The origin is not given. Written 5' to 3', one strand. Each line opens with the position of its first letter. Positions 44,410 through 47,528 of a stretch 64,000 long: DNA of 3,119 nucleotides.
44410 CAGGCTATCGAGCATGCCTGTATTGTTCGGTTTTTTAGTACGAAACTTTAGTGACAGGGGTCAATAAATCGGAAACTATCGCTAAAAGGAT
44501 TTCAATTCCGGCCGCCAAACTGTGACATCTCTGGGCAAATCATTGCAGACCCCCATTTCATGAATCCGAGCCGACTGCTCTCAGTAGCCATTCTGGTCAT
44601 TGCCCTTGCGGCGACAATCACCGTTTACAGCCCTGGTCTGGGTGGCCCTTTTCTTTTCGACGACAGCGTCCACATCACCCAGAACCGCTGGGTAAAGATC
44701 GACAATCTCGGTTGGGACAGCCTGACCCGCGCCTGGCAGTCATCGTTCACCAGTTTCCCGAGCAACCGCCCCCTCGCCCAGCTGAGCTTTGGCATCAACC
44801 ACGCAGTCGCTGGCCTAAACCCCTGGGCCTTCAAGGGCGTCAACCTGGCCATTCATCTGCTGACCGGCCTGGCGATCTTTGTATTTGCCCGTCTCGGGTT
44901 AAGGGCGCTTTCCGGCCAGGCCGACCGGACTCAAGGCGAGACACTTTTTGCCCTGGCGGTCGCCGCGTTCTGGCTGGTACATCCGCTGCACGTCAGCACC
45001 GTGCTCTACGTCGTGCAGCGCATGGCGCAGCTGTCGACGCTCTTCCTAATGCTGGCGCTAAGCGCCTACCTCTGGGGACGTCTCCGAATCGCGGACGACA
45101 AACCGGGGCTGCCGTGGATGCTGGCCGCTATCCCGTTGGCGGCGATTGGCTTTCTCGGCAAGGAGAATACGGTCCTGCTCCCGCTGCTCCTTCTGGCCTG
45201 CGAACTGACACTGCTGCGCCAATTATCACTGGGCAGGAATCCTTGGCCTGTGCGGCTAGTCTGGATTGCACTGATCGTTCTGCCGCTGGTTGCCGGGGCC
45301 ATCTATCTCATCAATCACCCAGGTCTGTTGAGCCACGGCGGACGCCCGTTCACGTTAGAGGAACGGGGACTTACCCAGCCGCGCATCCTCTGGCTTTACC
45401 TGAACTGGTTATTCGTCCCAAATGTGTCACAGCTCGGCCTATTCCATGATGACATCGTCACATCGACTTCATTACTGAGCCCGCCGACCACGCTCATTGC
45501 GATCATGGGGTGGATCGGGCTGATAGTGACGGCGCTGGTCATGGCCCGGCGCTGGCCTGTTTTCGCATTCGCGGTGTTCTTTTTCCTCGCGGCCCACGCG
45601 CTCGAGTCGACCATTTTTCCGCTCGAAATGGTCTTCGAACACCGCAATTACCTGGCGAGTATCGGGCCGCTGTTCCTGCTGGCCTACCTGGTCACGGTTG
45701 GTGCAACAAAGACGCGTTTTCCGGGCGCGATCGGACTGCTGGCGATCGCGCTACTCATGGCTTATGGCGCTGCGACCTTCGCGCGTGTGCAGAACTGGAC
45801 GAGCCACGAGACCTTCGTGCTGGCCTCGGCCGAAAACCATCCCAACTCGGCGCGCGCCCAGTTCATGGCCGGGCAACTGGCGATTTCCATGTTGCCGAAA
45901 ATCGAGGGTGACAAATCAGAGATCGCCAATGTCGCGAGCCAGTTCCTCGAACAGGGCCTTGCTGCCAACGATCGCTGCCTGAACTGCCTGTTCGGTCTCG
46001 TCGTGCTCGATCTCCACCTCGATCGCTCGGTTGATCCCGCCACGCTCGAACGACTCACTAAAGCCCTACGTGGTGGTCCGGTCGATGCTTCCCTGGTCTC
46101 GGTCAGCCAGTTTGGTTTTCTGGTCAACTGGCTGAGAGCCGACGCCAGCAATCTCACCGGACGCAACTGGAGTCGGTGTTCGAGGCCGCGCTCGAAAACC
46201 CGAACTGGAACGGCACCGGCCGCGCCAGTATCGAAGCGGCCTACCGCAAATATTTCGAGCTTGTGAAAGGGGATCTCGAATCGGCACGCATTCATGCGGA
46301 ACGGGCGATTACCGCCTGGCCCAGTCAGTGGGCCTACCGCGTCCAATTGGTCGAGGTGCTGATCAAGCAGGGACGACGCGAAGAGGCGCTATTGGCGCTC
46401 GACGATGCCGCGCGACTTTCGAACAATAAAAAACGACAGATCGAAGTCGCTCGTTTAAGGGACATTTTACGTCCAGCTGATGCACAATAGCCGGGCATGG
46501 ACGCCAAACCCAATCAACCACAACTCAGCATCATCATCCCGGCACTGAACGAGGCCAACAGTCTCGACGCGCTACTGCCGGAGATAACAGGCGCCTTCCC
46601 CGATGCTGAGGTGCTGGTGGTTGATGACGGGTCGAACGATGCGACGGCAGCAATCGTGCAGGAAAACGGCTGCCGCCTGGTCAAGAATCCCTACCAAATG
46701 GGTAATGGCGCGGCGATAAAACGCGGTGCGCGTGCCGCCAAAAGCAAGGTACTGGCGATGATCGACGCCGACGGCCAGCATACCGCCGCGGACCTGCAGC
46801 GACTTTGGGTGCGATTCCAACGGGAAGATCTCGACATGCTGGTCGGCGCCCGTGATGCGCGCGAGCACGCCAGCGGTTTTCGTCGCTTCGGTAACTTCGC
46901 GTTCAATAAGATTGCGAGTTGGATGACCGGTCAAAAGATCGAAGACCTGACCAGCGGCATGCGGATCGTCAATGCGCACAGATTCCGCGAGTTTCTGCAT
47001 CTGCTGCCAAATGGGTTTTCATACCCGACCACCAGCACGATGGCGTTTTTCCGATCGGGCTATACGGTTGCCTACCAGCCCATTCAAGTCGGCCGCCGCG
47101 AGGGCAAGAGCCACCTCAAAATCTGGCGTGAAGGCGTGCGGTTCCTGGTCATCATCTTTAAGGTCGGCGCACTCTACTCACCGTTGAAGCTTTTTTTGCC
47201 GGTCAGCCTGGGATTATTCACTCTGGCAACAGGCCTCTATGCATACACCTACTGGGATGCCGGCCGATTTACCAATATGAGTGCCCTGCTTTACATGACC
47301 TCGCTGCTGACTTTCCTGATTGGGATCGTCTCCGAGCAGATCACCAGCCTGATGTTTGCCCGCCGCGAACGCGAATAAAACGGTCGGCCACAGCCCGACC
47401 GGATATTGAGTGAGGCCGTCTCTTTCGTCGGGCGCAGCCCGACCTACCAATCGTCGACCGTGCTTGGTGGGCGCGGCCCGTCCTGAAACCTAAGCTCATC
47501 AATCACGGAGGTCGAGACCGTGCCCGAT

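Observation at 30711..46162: Frame-disruption density is extreme inside the glycosylation island and near zero outside it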

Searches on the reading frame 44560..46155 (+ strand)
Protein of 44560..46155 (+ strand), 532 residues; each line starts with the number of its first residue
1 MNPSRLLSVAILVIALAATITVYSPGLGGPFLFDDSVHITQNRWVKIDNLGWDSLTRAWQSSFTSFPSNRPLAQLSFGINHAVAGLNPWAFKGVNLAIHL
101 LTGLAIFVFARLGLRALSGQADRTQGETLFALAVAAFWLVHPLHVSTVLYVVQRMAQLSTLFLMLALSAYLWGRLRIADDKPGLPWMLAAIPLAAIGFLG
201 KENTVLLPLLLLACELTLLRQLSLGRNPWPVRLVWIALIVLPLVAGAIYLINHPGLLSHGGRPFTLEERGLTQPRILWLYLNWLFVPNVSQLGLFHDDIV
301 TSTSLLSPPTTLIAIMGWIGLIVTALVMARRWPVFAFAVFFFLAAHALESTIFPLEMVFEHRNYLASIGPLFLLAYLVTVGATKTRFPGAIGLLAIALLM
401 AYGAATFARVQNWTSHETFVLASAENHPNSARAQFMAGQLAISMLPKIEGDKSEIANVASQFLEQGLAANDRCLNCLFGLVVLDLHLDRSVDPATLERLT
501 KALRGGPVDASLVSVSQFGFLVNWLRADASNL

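Call 61: search_dna_similar(query=window:44560-46155:+, collection=plasmids, mode=protein, max_evalue=0.00001, max_rows=8)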
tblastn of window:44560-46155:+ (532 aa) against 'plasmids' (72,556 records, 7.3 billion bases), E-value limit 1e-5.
No match.
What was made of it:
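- Tried and rejected: No homologue was found for the TPR membrane protein in the plasmid collection, the only homologue search run on it (call 61).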

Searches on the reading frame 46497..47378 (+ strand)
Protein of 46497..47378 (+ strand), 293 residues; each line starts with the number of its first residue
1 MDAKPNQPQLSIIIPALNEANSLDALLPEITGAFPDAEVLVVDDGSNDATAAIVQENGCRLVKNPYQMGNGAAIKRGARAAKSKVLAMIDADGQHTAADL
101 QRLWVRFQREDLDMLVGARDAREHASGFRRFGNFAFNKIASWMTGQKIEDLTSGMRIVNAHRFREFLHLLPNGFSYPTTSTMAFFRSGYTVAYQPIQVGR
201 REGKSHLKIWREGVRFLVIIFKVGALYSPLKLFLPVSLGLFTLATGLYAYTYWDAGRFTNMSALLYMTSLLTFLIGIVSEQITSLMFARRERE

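Call 5: find_encoding_contigs(protein=window:46497-47378:+, flank=10000, max_places=10)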
Protein window:46497-47378:+ (293 aa): no gene with exactly this product is on record in the collection.
